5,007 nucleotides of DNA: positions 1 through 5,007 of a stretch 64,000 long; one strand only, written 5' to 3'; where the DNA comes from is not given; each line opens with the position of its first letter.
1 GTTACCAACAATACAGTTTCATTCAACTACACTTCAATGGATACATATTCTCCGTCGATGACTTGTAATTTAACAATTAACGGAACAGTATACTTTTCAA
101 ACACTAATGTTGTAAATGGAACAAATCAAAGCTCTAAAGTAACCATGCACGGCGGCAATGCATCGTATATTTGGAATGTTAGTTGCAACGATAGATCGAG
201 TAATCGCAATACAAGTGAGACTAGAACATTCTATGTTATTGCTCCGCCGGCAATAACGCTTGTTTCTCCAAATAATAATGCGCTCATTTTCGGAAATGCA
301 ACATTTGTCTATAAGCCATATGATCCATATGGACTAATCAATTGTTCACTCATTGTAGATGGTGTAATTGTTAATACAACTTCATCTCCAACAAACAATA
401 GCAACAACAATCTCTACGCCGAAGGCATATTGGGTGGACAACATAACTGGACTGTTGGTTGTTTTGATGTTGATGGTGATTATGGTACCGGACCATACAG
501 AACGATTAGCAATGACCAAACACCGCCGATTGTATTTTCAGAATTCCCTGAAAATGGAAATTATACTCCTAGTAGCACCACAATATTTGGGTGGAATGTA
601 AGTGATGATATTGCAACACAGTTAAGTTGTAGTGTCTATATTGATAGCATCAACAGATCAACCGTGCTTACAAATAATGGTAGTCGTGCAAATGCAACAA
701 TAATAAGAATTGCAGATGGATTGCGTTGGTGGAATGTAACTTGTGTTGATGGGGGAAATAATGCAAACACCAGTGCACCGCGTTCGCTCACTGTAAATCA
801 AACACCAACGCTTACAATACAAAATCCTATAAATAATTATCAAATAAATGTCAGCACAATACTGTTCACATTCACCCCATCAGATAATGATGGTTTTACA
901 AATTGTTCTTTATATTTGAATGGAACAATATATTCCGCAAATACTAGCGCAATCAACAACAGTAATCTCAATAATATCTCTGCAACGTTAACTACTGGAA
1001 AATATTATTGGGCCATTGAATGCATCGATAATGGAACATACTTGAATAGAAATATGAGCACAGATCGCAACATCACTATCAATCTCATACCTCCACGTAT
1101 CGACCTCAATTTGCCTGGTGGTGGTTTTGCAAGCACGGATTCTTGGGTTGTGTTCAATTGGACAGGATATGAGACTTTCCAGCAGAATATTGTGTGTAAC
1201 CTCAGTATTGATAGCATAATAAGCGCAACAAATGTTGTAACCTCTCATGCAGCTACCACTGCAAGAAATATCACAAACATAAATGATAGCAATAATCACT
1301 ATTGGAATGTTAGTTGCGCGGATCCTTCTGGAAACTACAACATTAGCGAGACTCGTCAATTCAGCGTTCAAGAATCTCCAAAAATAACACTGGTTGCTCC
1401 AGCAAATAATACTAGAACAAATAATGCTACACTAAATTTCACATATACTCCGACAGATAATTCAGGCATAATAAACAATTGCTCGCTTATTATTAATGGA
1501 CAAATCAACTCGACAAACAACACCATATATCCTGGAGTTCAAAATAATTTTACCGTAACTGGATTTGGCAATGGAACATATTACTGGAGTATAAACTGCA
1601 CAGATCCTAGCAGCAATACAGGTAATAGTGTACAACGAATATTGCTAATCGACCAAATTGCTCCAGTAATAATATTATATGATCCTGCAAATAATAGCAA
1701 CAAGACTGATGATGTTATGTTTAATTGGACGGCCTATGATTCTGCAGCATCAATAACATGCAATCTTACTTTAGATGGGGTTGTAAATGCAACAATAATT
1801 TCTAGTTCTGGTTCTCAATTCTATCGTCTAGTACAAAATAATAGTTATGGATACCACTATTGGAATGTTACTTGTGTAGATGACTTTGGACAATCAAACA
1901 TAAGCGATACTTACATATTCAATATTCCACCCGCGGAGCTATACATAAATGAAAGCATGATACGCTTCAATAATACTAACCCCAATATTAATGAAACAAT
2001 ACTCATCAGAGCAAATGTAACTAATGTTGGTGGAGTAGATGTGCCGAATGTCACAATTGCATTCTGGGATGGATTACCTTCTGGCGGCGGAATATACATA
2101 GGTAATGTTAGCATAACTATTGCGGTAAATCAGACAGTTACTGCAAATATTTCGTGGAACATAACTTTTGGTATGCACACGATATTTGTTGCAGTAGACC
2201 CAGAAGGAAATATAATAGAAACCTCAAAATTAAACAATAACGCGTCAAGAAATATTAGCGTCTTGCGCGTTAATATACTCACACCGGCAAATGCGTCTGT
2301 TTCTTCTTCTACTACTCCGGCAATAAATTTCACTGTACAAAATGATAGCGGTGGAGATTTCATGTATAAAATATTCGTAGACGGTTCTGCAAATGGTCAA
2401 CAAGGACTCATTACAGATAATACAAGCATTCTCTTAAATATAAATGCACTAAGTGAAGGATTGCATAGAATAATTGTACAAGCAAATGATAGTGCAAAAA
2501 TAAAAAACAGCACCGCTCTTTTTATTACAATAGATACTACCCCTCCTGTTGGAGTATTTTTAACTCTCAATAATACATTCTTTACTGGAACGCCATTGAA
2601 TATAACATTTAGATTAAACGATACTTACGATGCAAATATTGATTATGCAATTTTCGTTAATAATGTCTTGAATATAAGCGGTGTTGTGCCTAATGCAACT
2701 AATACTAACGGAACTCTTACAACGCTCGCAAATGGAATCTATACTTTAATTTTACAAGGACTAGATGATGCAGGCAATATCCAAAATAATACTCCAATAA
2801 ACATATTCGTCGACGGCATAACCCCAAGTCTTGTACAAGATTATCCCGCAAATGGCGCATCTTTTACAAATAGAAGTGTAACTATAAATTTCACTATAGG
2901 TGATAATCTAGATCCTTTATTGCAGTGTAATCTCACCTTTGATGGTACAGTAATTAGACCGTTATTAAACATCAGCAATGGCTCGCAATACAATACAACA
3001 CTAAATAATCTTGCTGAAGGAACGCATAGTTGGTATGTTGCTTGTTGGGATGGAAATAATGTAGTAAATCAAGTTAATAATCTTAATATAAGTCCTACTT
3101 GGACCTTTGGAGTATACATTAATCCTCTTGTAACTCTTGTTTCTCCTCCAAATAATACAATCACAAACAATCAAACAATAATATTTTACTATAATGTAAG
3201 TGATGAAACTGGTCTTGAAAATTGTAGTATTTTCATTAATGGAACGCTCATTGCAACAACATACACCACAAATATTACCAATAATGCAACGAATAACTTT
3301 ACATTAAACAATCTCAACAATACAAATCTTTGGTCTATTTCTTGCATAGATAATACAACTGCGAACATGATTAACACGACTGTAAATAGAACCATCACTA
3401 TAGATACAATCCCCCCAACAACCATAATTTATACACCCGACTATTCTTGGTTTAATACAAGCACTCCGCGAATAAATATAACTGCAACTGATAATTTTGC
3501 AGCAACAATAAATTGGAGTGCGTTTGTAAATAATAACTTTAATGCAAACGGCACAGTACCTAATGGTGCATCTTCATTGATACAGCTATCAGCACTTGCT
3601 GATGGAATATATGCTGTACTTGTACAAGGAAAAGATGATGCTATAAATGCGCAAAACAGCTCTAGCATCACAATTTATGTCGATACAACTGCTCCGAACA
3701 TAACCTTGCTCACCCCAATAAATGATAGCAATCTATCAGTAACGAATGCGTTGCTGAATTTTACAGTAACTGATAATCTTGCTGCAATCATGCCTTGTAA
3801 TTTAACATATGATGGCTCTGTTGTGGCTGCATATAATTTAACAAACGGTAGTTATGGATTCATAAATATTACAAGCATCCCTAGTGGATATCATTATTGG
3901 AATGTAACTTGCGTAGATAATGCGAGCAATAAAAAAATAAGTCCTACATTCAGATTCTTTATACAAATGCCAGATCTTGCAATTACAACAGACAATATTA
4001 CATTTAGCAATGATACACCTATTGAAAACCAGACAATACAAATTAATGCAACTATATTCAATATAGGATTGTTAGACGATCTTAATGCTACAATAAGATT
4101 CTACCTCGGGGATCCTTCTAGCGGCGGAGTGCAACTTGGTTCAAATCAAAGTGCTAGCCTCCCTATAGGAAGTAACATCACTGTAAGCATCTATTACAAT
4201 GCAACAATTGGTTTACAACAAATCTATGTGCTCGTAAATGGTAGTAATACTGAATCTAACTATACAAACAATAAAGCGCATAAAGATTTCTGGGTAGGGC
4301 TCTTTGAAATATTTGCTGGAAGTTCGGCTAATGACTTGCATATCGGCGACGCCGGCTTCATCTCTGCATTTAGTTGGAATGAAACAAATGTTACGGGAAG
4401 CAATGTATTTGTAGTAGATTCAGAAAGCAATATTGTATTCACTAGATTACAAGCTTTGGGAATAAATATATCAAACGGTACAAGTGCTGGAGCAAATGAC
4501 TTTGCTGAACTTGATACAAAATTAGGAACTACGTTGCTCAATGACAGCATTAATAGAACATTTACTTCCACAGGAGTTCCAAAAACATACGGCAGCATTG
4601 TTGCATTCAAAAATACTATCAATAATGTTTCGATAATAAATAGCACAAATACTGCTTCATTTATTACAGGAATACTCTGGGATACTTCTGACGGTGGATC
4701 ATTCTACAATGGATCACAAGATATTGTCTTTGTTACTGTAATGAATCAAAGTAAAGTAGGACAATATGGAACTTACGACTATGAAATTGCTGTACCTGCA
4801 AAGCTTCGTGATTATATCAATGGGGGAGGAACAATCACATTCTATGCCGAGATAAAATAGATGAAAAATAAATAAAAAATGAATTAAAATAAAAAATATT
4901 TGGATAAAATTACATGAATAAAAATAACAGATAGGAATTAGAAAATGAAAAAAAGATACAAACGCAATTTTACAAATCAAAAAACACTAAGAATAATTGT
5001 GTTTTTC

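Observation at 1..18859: About 19 kb of three consecutive giant, heavily sequon-loaded surface proteins sharing modules and a paralogous C-terminal domain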

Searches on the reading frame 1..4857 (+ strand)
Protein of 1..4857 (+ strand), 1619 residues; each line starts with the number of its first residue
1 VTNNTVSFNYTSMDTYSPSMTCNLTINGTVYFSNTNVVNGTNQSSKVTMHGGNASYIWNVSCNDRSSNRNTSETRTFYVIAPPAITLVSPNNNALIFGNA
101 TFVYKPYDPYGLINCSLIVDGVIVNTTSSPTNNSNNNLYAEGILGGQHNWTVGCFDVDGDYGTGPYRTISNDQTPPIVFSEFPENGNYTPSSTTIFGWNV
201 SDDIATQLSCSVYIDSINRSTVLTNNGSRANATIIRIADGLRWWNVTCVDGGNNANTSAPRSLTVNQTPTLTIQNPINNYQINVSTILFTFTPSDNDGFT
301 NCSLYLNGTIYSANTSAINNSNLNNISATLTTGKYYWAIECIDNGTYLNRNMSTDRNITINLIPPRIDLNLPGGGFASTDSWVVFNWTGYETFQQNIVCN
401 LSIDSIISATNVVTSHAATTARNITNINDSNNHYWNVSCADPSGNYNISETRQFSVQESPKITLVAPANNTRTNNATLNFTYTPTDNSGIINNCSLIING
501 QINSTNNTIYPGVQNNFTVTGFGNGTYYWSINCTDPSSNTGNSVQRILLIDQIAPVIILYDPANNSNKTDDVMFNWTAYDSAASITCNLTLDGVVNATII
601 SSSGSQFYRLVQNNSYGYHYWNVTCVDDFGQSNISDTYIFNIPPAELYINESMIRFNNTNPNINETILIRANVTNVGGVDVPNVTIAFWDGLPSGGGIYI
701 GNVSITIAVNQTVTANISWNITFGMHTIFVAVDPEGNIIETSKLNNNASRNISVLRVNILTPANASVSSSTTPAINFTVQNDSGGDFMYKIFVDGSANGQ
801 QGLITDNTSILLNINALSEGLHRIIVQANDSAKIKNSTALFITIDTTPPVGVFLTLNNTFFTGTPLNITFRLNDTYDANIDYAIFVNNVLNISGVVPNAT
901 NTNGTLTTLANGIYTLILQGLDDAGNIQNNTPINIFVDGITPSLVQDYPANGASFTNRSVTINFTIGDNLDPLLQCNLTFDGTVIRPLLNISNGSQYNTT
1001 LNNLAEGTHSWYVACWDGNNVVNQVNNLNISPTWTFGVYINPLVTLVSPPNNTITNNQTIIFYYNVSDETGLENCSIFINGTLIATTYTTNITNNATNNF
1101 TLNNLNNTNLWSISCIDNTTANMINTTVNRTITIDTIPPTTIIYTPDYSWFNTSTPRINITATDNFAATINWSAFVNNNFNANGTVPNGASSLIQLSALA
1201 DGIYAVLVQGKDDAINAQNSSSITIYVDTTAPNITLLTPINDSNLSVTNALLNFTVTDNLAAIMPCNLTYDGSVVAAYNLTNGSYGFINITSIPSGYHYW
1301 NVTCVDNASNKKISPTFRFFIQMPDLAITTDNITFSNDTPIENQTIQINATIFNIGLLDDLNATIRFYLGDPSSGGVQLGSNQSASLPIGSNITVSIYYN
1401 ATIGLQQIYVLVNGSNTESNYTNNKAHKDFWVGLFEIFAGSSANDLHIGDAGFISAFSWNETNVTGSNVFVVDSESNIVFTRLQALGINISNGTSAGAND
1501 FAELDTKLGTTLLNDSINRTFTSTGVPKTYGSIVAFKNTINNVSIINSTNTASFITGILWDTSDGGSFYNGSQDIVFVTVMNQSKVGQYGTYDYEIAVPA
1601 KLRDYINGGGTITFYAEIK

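Call 7: search_protein_families(library=pfam, proteins=[window:1-4857:+], max_evalue=0.01)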
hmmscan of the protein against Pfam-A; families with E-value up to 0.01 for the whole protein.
window:1-4857:+ (1619 aa): 3 families
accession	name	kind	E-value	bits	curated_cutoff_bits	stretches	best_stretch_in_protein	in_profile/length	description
PF17957.7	Big_7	-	4.9e-11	43.5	24.1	2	1042-1097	1-61/70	Bacterial Ig domain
PF07705.17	CARDB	-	1e-09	38.9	22.7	2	655-749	9-100/101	CARDB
PF19077.6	Big_13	-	6.8e-09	36.6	27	1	1152-1229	25-102/102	Bacterial Ig-like domain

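Call 33: search_protein_families(library=ncbifam, proteins=[window:1-4857:+], max_evalue=0.01)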
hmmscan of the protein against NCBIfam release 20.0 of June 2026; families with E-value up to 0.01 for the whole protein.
window:1-4857:+ (1619 aa): 0 families

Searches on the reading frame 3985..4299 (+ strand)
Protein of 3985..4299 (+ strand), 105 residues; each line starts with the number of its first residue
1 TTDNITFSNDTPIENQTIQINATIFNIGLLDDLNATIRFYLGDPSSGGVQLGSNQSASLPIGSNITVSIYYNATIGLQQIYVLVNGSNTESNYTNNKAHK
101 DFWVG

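Call 67: search_protein_families(library=pfam, proteins=[window:3985-4299:+], max_evalue=0.05)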
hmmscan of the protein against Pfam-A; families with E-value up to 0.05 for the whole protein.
window:3985-4299:+ (105 aa): 1 family
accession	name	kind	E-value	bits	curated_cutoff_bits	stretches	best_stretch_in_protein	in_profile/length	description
PF07705.17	CARDB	-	1.1e-06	29.2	22.7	1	7-98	10-99/101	CARDB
